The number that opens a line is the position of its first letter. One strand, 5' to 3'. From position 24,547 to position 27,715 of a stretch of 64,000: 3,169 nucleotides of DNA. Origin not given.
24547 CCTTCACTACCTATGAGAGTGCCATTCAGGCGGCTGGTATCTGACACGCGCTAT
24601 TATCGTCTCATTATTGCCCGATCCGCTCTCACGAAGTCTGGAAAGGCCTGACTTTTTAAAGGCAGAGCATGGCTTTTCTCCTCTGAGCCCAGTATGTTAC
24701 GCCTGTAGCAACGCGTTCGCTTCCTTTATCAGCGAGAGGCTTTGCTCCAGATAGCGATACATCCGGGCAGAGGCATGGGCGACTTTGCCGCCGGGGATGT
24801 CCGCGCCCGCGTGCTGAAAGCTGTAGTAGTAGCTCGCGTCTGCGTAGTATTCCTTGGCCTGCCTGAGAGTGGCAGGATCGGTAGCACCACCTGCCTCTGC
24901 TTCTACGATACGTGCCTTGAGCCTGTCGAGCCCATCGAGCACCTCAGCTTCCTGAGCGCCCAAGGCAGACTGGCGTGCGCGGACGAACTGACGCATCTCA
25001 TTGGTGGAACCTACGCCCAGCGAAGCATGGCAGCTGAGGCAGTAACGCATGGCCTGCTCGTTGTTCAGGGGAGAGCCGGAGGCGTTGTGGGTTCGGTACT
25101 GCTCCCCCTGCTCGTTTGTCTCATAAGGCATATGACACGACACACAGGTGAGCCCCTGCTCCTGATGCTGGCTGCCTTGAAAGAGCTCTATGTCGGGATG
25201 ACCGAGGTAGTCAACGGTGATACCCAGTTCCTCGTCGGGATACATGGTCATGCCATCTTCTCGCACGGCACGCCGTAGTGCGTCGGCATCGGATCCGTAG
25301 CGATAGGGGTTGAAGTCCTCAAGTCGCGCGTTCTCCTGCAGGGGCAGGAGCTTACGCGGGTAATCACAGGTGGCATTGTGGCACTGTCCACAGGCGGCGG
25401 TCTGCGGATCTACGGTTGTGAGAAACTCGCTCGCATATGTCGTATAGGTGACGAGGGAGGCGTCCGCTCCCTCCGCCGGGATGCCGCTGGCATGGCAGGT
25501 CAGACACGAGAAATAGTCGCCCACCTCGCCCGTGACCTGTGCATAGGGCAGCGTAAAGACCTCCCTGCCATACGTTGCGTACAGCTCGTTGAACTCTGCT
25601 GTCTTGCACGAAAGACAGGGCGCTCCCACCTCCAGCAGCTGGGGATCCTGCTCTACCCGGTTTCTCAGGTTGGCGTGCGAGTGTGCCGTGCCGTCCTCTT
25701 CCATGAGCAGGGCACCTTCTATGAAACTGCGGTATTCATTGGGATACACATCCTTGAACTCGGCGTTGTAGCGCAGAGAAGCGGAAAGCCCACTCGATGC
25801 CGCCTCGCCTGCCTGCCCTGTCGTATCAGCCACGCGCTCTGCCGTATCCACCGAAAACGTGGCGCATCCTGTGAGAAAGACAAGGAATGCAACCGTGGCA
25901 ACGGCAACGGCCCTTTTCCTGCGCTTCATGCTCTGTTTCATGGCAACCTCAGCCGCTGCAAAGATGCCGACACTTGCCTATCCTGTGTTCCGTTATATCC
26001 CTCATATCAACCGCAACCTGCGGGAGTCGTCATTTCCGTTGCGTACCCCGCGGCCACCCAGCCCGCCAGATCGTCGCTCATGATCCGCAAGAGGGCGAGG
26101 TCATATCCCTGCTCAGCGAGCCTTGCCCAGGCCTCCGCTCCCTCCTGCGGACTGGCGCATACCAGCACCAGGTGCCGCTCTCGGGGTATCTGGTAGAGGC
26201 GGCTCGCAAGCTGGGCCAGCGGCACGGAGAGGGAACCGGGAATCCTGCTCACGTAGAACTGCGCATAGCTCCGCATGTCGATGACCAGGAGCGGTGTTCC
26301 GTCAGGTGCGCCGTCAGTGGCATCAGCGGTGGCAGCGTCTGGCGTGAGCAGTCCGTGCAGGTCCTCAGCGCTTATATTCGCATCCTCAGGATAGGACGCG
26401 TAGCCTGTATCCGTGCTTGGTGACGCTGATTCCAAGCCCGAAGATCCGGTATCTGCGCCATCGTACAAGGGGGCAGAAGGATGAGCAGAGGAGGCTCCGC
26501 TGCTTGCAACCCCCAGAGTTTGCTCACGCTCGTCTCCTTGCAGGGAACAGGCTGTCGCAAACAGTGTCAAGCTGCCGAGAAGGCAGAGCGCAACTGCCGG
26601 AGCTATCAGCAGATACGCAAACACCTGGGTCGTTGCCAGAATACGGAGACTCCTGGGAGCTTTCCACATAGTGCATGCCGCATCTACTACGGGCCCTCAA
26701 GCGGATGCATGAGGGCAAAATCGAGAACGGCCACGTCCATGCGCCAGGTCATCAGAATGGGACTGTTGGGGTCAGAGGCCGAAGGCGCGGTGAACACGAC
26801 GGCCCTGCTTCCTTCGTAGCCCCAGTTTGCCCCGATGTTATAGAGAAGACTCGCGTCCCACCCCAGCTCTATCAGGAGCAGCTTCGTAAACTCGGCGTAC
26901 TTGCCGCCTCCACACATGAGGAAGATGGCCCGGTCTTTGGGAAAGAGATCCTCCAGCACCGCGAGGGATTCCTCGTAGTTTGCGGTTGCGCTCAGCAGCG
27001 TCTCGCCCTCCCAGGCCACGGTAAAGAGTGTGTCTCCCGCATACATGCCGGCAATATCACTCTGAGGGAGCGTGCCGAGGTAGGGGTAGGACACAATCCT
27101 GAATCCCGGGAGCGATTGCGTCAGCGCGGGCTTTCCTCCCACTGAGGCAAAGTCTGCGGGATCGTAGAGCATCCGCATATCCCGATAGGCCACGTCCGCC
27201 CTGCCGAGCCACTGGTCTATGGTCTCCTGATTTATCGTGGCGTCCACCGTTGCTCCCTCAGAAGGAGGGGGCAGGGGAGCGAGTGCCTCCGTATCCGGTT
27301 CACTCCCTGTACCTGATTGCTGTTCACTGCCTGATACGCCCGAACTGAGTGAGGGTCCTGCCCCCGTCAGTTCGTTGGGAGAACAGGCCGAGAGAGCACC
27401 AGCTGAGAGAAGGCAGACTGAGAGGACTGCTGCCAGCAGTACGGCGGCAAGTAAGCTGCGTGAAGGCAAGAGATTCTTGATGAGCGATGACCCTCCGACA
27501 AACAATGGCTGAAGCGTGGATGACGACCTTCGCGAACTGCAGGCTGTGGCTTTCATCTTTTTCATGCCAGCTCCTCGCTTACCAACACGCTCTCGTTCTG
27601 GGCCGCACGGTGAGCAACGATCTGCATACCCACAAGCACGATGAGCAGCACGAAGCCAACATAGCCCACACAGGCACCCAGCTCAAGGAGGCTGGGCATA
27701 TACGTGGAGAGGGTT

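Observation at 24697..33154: Seven-gene operon joining a Tat Psr/Phs-type molybdoenzyme, two exported rhodaneses and a CxxCK pentahaem NrfA, with no NrfH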

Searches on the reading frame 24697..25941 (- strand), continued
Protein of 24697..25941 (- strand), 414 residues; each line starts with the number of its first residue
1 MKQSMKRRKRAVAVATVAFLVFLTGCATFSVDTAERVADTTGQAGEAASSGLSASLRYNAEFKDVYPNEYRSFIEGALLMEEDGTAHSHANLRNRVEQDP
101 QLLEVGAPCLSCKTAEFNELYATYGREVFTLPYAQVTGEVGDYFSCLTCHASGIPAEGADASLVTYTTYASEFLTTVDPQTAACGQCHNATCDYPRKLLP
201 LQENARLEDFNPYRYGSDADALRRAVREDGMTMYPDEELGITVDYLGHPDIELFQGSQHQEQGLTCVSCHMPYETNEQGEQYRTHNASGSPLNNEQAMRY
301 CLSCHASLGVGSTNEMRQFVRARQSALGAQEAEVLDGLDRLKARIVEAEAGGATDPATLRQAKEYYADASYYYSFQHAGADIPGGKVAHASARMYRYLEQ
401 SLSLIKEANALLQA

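Call 92: fold_search(model_id=the predicted structure, library=pdb)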
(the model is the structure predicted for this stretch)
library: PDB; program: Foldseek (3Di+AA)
matches with E <= 10: 122; with E <= 0.001: 36
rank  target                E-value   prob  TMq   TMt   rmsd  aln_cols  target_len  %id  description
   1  6v0a_C                1.9e-11  1.00  0.69  0.65   4.4       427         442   20  Crystal structure of cytochrome c nitrite reductase from the bacterium Geobacter lovleyi with bound sulfate (released 2020-06-17)
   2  6v0a_E                3.3e-11  1.00  0.70  0.65   4.1       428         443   20  Crystal structure of cytochrome c nitrite reductase from the bacterium Geobacter lovleyi with bound sulfate (released 2020-06-17)
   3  6v0a_B                3.6e-11  1.00  0.67  0.63   5.0       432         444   20  Crystal structure of cytochrome c nitrite reductase from the bacterium Geobacter lovleyi with bound sulfate (released 2020-06-17)
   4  6v0a_A                3.6e-11  1.00  0.67  0.63   4.4       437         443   19  Crystal structure of cytochrome c nitrite reductase from the bacterium Geobacter lovleyi with bound sulfate (released 2020-06-17)
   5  6v0a_D                5.0e-11  1.00  0.68  0.64   4.4       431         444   20  Crystal structure of cytochrome c nitrite reductase from the bacterium Geobacter lovleyi with bound sulfate (released 2020-06-17)
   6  6v0a_F                5.8e-11  1.00  0.69  0.65   4.0       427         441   20  Crystal structure of cytochrome c nitrite reductase from the bacterium Geobacter lovleyi with bound sulfate (released 2020-06-17)
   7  1gu6_A                9.3e-11  1.00  0.67  0.64   4.3       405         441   19  Structure of the Periplasmic Cytochrome c Nitrite Reductase from Escherichia coli (released 2002-03-08)
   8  2rf7_A                1.2e-10  1.00  0.67  0.64   4.2       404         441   18  Crystal structure of the escherichia coli nrfa mutant Q263E (released 2008-03-25)
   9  2rdz_A                1.3e-10  1.00  0.67  0.63   4.4       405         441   19  High Resolution Crystal Structure of the Escherichia coli Cytochrome c Nitrite Reductase. (released 2008-03-25)
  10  8bcx_C                1.4e-10  1.00  0.65  0.61   5.5       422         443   23  Crystal structure of NrfA-1 from Geobacter metallireducens (released 2023-08-30)
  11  4wjy_A                1.6e-10  1.00  0.66  0.63   4.9       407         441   18  Esherichia coli nitrite reductase NrfA H264N (released 2015-03-11)
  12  1fs7                  2.3e-10  1.00  0.65  0.58   5.0       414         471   18  CYTOCHROME C NITRITE REDUCTASE FROM WOLINELLA SUCCINOGENES (released 2001-01-17)
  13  2j7a_H                2.5e-10  1.00  0.67  0.56   7.3       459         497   17  Crystal structure of cytochrome c nitrite reductase NrfHA complex from Desulfovibrio vulgaris (released 2006-12-06)
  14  1oah_B                4.4e-10  1.00  0.63  0.55   6.8       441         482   16  Cytochrome c Nitrite Reductase from Desulfovibrio desulfuricans ATCC 27774: The relevance of the two calcium sites in  (released 2003-05-08)
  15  2j7a_D                4.6e-10  1.00  0.66  0.56   7.2       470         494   17  Crystal structure of cytochrome c nitrite reductase NrfHA complex from Desulfovibrio vulgaris (released 2006-12-06)
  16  8bcx_D                6.1e-10  1.00  0.64  0.60   7.2       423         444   23  Crystal structure of NrfA-1 from Geobacter metallireducens (released 2023-08-30)
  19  8bcx_B                8.5e-10  1.00  0.63  0.61   6.6       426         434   21  Crystal structure of NrfA-1 from Geobacter metallireducens (released 2023-08-30)
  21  8bcx_A                1.3e-09  1.00  0.64  0.61   6.5       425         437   22  Crystal structure of NrfA-1 from Geobacter metallireducens (released 2023-08-30)
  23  3bng                  1.6e-09  1.00  0.66  0.58   4.5       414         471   18  W. succinogenes NrfA Y218F (released 2008-02-26)
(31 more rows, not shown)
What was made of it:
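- Closest known: MccABCD sulfite reductase of Wolinella succinogenes. Different: MccA is an octahaem Cu-containing enzyme of a different fold subgroup (Foldseek TM about 0.3, call 92).
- NrfA fold with TM 0.65-0.70 (call 92).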

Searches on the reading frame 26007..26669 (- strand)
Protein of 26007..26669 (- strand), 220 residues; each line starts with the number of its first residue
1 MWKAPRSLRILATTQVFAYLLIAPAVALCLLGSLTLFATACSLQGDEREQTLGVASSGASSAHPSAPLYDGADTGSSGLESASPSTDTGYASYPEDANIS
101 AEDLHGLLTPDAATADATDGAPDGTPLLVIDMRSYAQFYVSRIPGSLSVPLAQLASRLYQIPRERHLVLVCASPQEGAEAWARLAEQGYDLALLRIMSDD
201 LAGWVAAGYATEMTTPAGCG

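Call 3: search_protein_families(library=pfam, proteins=[window:26007-26669:-], max_evalue=0.01)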
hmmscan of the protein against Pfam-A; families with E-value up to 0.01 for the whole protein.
window:26007-26669:- (220 aa): 1 family
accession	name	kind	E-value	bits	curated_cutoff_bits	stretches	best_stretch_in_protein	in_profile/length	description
PF00581.25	Rhodanese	-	2.4e-08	34.7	22.2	1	124-206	11-101/102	Rhodanese-like domain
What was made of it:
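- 26007..26669 (-): ORF6: rhodanese-like lipoprotein of a subfamily defined by an invariant Cys at or next to the C-terminus. The classical active-site Cys is present here but is not conserved in the subfamily. PF00581, E 2.4e-8 (call 3).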

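Call 4: search_protein_families(library=ncbifam, proteins=[window:26007-26669:-], max_evalue=0.01)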
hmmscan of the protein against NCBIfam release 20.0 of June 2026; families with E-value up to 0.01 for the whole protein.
window:26007-26669:- (220 aa): 3 families
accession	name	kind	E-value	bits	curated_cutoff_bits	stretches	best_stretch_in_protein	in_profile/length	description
NF005902.0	PRK07878.1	equivalog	6.2e-06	25.4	647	1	121-193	298-372/392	adenylyltransferase/sulfurtransferase MoeZ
NF041203.1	rhodanese_LYCAU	equivalog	0.00014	21.6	115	1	125-211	35-123/126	rhodanese-related (seleno)protein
NF006444.0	PRK08762.1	equivalog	0.00018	20.2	449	1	127-213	30-116/387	molybdopterin-synthase adenylyltransferase MoeB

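Call 42: search_protein_representatives(protein=window:26007-26669:-)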
Query: 220 residues. Proteins with E-value up to 0.001 (for the whole library): 1838; up to 1e-10: 63; up to 1e-30: 5. The best 150 are listed.
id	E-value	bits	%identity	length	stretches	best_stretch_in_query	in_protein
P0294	1.6e-87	309.2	27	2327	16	109-197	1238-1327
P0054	3.4e-86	304.9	99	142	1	79-220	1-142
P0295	2.4e-48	181.2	27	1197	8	116-210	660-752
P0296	5.8e-46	173.5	26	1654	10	98-196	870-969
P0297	4.3e-31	124.9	29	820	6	119-193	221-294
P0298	1.7e-28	116.4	33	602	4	119-212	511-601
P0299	3.2e-25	105.7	23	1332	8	108-195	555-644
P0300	2.5e-21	92.9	28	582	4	101-213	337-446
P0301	9.4e-20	87.8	24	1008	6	105-195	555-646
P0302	6.7e-19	85.0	26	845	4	117-195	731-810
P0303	8.5e-19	84.7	39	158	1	80-219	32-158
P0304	1.9e-18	83.5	29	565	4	110-216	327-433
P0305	5.1e-18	82.2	36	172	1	63-217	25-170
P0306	6.4e-18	81.8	29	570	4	73-217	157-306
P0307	5.2e-17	78.9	41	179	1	79-220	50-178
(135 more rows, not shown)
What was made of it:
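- Tried and rejected: A search of 1.8 billion representatives with ORF6 (call 42) returned mostly generic multi-rhodanese proteins and added little.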

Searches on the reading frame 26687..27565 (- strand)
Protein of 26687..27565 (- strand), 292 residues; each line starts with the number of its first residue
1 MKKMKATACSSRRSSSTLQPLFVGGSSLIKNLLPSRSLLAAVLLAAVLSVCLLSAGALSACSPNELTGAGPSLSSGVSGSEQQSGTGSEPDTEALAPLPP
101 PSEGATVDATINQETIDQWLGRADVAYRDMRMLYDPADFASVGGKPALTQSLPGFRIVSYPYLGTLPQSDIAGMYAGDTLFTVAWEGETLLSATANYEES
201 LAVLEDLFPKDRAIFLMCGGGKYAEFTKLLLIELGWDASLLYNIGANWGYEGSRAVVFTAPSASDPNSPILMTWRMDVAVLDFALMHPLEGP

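Call 3: search_protein_families(library=pfam, proteins=[window:26687-27565:-], max_evalue=0.01)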
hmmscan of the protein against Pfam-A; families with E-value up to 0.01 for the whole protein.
window:26687-27565:- (292 aa): 0 families
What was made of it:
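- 26687..27565 (-): ORF5: exported lipoprotein with a divergent rhodanese fold, two insertions and an invariant Cys in the loop MCGGGKY. Its start overlaps the nrfD stop (ATGA). No Pfam hit (call 3).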

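Call 4: search_protein_families(library=ncbifam, proteins=[window:26687-27565:-], max_evalue=0.01)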
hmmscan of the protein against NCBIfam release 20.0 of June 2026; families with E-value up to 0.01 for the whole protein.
window:26687-27565:- (292 aa): 0 families

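Call 37: find_homologous_proteins(query=window:26687-27565:-, max_evalue=0.001)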
Query window:26687-27565:- (292 aa): 367 proteins with E <= 0.001 among 8000 candidates; the best 120 are listed.
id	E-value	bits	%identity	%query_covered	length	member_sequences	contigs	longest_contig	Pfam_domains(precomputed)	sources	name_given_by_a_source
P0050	1.8e-108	380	89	64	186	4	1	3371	-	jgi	jgi:hypothetical protein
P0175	2.0e-68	249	46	88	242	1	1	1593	-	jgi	jgi:hypothetical protein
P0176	7.2e-66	240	56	63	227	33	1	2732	-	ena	-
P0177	5.2e-65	237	54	67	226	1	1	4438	-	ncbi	-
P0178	2.2e-64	235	57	65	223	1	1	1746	-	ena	-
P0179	3.1e-64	235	56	66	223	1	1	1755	-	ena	-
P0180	3.9e-64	235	56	65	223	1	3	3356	-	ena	-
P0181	4.2e-64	235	56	65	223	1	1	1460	-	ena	-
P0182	4.4e-64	234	56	65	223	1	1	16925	-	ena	-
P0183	4.5e-64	234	56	65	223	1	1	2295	-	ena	-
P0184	4.6e-64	234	56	65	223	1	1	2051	-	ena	-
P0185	5.4e-64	234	56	65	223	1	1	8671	-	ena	-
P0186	6.1e-64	234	57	65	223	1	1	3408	-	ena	-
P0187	6.2e-64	234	55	70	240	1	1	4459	-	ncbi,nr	ncbi:MAG: hypothetical protein JXB03_04180, partial [Spirochaetales bacterium]|nr:hypothetical prote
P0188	6.5e-64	234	57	65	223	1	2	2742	-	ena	-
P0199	1.3e-63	233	56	65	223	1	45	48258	-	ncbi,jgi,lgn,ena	jgi:hypothetical protein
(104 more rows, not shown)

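Call 39: find_encoding_contigs(protein=P0199, flank=7000, max_places=4)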
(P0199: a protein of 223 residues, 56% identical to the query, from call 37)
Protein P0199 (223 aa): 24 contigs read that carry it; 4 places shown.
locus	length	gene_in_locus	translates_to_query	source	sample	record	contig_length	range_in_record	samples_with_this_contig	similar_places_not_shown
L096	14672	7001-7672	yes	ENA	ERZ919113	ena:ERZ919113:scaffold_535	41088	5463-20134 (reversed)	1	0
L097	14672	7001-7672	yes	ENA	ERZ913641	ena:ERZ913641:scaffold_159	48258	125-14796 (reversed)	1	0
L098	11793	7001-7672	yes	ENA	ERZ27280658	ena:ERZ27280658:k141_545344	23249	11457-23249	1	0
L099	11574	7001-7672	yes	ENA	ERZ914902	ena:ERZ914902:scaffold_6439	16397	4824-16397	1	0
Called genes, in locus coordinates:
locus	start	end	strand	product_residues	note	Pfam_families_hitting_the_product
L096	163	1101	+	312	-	PF08823:PG_binding_2 (faint), PF01471:PG_binding_1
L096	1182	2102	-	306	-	PF04227:Indigoidine_A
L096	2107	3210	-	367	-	PF00196:GerE (weak), PF01047:MarR (weak), PF08279:HTH_11 (weak), PF12802:MarR_2 (weak), PF13412:HTH_24, PF00294:PfkB, PF08543:Phos_pyr_kin (weak)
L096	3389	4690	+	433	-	PF03313:SDH_alpha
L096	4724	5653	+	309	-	PF03547:Mem_trans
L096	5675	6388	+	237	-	PF02080:TrkA_C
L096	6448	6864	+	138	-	PF08837:DUF1810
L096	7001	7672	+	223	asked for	-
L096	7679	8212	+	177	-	-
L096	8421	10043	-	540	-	-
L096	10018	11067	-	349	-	PF13203:DUF2201_N, PF09967:DUF2201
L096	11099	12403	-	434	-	PF02550:AcetylCoA_hydro, PF13336:AcetylCoA_hyd_C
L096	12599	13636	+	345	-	PF00150:Cellulase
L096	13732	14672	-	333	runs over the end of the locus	PF00578:AhpC-TSA, PF08534:Redoxin, PF00085:Thioredoxin (weak), PF13905:Thioredoxin_8 (weak)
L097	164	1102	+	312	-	PF08823:PG_binding_2 (faint), PF01471:PG_binding_1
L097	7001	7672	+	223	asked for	-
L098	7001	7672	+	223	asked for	-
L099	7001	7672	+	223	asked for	-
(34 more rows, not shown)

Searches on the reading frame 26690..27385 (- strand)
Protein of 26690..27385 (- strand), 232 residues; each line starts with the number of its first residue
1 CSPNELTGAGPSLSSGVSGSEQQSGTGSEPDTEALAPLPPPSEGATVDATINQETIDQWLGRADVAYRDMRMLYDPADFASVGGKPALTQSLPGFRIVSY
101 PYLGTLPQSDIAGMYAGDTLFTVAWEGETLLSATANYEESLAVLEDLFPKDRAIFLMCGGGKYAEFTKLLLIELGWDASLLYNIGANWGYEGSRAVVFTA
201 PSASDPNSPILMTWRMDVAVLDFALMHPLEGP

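Call 53: predict_structure(alignment_id=A3)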
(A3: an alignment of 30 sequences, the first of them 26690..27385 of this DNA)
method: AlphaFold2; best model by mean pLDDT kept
length: 232 residues; sequences in the alignment: 30
mean_pLDDT: 81.8   pTM: 0.78
mean pLDDT of the five models: 81.8, 80.0, 79.5, 74.1, 70.6
residues with pLDDT >= 90: 113; 70-90: 65; 50-70: 35; < 50: 19
segments of 3 or more residues with pLDDT < 50: 26-28
pLDDT, mean of each block of 10 residues (from residue 1): 47 52 51 81 87 90 95 62 57 93 89 81 95 98 98 92 94 97 86 84 76 88 95 55
secondary structure, 60 per line:
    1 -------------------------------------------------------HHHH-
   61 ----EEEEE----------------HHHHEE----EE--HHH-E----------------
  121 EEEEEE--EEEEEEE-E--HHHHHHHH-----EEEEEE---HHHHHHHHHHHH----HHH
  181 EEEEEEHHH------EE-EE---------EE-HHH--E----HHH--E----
elements in order: H56-59 E65-69 H86-89 E121-126 E129-135 H140-147 E153-158 H162-173 E181-186

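Call 57: fold_search(model_id=the predicted structure, library=pdb)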
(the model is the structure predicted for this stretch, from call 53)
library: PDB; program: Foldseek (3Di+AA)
matches with E <= 10: 353; with E <= 0.001: 0
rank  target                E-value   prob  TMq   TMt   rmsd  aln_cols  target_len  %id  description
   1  1e0c                  5.8e-03  0.99  0.36  0.31   5.8       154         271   18  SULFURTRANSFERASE FROM AZOTOBACTER VINELANDII (released 2000-05-08)
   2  6mxv_B                1.5e-02  0.99  0.30  0.28   4.4       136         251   15  The crystal structure of a rhodanese-like family protein from Francisella tularensis subsp. tularensis SCHU S4 (released 2018-11-21)
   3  2k0z_MODEL_1_A        2.2e-02  0.98  0.29  0.57   5.2       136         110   18  Solution NMR structure of protein hp1203 from Helicobacter pylori 26695. Northeast Structural Genomics Consort (released 2008-03-04)
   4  3p3a_B                2.2e-02  0.96  0.35  0.29   5.4       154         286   13  Crystal structure of a putative thiosulfate sulfurtransferase from Mycobacterium thermoresistible (released 2010-10-13)
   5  6mxv_A                2.3e-02  0.98  0.30  0.28   4.4       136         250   15  The crystal structure of a rhodanese-like family protein from Francisella tularensis subsp. tularensis SCHU S4 (released 2018-11-21)
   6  3icr_B                2.8e-02  0.99  0.30  0.14   4.5       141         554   13  Crystal structure of oxidized Bacillus anthracis CoADR-RHD (released 2009-11-17)
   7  4f67                  2.8e-02  0.95  0.32  0.28   5.8       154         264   14  Three dimensional structure of the double mutant of UPF0176 protein lpg2838 from Legionella pneumophila at the resolutio (released 2012-05-30)
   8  5ve5_A                3.0e-02  0.96  0.30  0.21   6.8       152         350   17  Crystal structure of persulfide dioxygenase rhodanese fusion protein with rhodanese domain inactivating mutation (C314 (released 2017-07-19)
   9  2hhg                  3.9e-02  0.93  0.30  0.49   7.4       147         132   16  Structure of Protein of Unknown Function RPA3614, Possible Tyrosine Phosphatase, from Rhodopseudomonas palustris CGA009 (released 2006-07-25)
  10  3tp9_A                4.1e-02  0.98  0.33  0.17   4.6       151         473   12  Crystal structure of Alicyclobacillus acidocaldarius protein with beta-lactamase and rhodanese domains (released 2011-09-21)
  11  3ict_B                4.1e-02  0.98  0.31  0.14   4.3       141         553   13  Crystal structure of reduced Bacillus anthracis CoADR-RHD (released 2009-11-17)
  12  8w14_B                4.1e-02  0.95  0.31  0.47   5.9       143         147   15  Rhodanese-like domain from Acinetobacter baumannii 118362 (released 2024-09-25)
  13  8w14_A                4.1e-02  0.94  0.31  0.43   6.0       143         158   15  Rhodanese-like domain from Acinetobacter baumannii 118362 (released 2024-09-25)
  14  3ilm_B                4.4e-02  0.95  0.31  0.52   4.9       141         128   11  Crystal Structure of the Alr3790 protein from Anabaena sp. Northeast Structural Genomics Consortium Target NsR437h (released 2009-09-22)
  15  3aax_A                4.4e-02  0.87  0.35  0.31   6.3       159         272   18  Crystal structure of probable thiosulfate sulfurtransferase cysa3 (RV3117) from Mycobacterium tuberculosis: monoclinic (released 2009-12-08)
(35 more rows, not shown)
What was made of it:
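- Checked: an AlphaFold model (pLDDT 81.8) whose 50 best PDB matches are all rhodaneses (weak E-values, best 5.8e-3, probability 0.99; calls 53, 57);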
